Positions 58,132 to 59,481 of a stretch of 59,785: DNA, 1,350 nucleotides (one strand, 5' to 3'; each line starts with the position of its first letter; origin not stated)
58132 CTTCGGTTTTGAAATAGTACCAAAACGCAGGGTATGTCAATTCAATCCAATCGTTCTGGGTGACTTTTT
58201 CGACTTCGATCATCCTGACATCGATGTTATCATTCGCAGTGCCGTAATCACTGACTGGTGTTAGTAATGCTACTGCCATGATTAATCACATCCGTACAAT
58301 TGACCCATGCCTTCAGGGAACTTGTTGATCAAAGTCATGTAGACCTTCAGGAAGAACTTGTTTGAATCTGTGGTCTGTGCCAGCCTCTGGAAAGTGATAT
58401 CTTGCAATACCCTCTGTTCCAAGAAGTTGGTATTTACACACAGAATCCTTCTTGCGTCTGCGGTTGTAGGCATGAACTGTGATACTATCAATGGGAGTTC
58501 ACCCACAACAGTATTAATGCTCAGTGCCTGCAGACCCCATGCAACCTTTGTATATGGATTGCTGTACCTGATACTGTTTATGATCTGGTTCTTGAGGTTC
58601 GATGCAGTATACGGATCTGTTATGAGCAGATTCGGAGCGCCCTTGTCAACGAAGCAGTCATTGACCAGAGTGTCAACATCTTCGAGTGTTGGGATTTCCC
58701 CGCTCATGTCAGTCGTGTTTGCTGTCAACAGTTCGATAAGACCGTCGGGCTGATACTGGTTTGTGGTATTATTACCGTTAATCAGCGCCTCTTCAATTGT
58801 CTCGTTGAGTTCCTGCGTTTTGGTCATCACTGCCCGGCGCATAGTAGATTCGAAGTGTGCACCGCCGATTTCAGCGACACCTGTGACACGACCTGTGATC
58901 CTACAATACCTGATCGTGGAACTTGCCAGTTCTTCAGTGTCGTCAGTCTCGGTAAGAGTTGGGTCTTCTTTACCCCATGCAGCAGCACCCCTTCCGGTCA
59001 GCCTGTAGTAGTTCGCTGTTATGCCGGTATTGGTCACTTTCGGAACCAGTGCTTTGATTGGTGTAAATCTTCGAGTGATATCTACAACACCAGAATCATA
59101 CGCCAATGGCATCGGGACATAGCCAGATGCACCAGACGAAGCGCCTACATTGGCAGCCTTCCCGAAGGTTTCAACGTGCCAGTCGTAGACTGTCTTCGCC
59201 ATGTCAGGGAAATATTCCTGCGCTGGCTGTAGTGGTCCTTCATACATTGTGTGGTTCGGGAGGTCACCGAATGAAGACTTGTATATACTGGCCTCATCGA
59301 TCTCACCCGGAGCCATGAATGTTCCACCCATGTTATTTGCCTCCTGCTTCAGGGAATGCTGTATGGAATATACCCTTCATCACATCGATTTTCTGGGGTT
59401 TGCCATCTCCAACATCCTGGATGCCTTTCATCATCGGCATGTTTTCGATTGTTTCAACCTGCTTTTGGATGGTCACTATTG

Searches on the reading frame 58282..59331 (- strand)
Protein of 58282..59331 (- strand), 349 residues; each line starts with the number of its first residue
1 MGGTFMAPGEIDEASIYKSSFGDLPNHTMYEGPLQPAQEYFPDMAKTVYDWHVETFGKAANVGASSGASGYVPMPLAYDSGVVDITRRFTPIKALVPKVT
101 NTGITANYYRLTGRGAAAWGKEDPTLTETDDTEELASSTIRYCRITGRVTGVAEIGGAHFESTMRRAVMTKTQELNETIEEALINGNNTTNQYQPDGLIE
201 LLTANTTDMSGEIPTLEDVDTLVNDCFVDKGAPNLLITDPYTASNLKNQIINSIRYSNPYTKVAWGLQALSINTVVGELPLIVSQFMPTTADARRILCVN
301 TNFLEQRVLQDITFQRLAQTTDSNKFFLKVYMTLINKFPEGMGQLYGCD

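Call 100: search_protein_families(library=pfam, proteins=[window:58282-59331:-], max_evalue=0.1)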
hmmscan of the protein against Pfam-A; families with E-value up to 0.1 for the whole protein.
window:58282-59331:- (349 aa): 2 families
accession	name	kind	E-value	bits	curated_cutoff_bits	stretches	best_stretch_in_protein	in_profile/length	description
PF17236.8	SU10_MCP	-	3e-20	73.4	24.1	1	83-345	19-288/292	SU10 major capsid protein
PF05065.19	Phage_capsid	-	0.00023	21.1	24.2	1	78-224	9-156/280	Phage capsid family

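Call 108: find_homologous_proteins(query=window:58282-59331:-, max_evalue=1e-10)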
Query window:58282-59331:- (349 aa): 123 proteins with E <= 1e-10 among 1951 candidates; the best 120 are listed.
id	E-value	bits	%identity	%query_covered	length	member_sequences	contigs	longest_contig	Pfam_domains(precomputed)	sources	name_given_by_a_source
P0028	2.5e-221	752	92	100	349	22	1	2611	PF17236.9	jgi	-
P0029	2.8e-211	719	89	100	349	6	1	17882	PF17236.9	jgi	-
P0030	1.2e-187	641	80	99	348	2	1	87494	PF17236.9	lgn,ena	-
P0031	5.5e-187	639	79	99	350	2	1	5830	PF17236.9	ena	-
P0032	3.2e-184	630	78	99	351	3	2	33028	PF17236.9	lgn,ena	-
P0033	7.3e-179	612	77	97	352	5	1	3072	PF17236.9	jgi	jgi:hypothetical protein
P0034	6.7e-175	599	74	99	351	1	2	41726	PF17236.9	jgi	jgi:hypothetical protein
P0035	1.5e-174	598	75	99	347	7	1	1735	PF17236.9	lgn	-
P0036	9.4e-171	586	75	97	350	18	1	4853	PF17236.9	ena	-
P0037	6.3e-170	583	73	99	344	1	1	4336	PF17236.9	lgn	-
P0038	1.2e-169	582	74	97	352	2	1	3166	PF17236.9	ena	-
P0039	4.3e-164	564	69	99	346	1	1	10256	PF17236.9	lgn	-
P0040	2.1e-162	558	73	98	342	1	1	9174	PF17236.9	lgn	-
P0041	1.2e-160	553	70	100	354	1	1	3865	PF17236.9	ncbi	-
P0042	1.8e-158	545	68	99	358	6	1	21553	PF17236.9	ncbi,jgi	ncbi:MAG: DUF5309 family protein [Candidatus Dojkabacteria bacterium]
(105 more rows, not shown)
